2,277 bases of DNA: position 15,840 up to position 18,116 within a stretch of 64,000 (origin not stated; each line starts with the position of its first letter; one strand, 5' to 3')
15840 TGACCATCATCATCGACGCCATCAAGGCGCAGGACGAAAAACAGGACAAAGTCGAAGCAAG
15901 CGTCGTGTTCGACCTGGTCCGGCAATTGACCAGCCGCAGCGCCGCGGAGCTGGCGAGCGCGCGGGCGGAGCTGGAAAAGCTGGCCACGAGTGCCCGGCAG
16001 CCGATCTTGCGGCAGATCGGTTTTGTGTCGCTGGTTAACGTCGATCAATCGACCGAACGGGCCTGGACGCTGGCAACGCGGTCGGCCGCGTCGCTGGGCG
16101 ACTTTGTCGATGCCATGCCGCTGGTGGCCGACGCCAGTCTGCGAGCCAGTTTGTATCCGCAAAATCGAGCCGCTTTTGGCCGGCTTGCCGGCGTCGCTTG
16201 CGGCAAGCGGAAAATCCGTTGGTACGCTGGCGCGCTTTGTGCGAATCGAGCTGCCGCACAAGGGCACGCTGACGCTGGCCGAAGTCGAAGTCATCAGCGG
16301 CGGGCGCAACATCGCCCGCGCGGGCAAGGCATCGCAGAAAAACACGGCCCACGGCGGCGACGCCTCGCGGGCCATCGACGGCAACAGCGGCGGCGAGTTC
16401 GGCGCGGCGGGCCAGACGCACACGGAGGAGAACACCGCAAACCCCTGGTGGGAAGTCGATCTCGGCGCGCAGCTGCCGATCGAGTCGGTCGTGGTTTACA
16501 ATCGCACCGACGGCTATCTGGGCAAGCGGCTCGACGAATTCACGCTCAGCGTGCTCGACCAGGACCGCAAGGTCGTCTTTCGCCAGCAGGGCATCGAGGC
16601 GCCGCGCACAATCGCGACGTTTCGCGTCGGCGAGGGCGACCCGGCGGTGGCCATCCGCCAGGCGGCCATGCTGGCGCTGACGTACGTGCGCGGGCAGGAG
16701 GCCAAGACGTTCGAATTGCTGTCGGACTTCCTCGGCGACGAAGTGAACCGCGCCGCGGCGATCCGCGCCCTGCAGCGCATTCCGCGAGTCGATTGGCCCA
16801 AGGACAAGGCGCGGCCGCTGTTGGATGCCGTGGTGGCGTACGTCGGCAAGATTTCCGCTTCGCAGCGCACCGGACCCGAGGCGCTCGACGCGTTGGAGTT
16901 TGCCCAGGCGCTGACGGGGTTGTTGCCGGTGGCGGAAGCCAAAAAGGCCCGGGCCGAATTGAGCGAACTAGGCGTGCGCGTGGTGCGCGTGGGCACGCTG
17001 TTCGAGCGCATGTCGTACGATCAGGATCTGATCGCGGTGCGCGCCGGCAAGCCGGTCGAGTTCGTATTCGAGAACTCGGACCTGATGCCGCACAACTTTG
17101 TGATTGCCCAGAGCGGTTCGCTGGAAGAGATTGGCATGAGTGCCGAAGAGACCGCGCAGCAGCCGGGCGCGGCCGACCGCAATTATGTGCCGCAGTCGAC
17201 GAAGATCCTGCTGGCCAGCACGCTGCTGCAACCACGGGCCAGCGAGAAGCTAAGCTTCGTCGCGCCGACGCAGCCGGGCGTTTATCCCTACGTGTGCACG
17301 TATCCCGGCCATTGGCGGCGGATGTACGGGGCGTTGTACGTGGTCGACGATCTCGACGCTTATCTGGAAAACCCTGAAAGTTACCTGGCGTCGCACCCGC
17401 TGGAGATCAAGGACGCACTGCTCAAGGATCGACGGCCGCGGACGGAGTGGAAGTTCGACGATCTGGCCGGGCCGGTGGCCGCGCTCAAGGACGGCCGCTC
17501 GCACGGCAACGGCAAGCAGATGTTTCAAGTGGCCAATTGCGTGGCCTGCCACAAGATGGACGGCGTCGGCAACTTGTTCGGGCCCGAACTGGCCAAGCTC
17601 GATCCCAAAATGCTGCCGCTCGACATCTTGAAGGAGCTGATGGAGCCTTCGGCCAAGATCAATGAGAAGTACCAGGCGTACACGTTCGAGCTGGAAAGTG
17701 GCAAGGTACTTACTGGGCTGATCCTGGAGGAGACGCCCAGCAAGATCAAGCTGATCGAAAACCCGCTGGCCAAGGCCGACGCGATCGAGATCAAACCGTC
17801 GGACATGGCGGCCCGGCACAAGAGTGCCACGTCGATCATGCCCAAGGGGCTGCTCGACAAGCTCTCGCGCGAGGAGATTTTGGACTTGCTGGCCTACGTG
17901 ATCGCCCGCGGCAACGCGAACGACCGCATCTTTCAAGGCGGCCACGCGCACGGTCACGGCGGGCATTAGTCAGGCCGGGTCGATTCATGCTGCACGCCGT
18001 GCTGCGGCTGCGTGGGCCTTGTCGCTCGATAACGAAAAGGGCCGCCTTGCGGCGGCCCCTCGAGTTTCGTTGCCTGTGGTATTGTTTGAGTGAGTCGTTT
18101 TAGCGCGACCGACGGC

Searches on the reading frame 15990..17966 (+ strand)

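Call 93: search_protein_families(library=pfam, proteins=[window:15990-17966:+], max_evalue=0.001)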
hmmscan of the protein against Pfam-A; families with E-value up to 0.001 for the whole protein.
window:15990-17966:+ (659 aa): 5 families
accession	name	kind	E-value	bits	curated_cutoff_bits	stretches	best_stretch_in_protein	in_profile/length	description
PF22633.2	F5_F8_type_C_2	-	1.1e-10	42.4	27.8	1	127-192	1-59/91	NedA-like, galactose-binding domain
PF00754.31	F5_F8_type_C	-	6.1e-08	33.3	28.2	1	114-192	4-74/127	F5/8 type C domain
PF00127.26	Copper-bind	-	1.7e-07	32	21.2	1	339-451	10-98/99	Copper binding proteins, plastocyanin/azurin family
PF00034.26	Cytochrom_C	-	1.9e-06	29.5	21.3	0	507-540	3-36/90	Cytochrome c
PF13473.12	Cupredoxin_1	-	0.00026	21.4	27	0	340-388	29-77/104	Cupredoxin-like domain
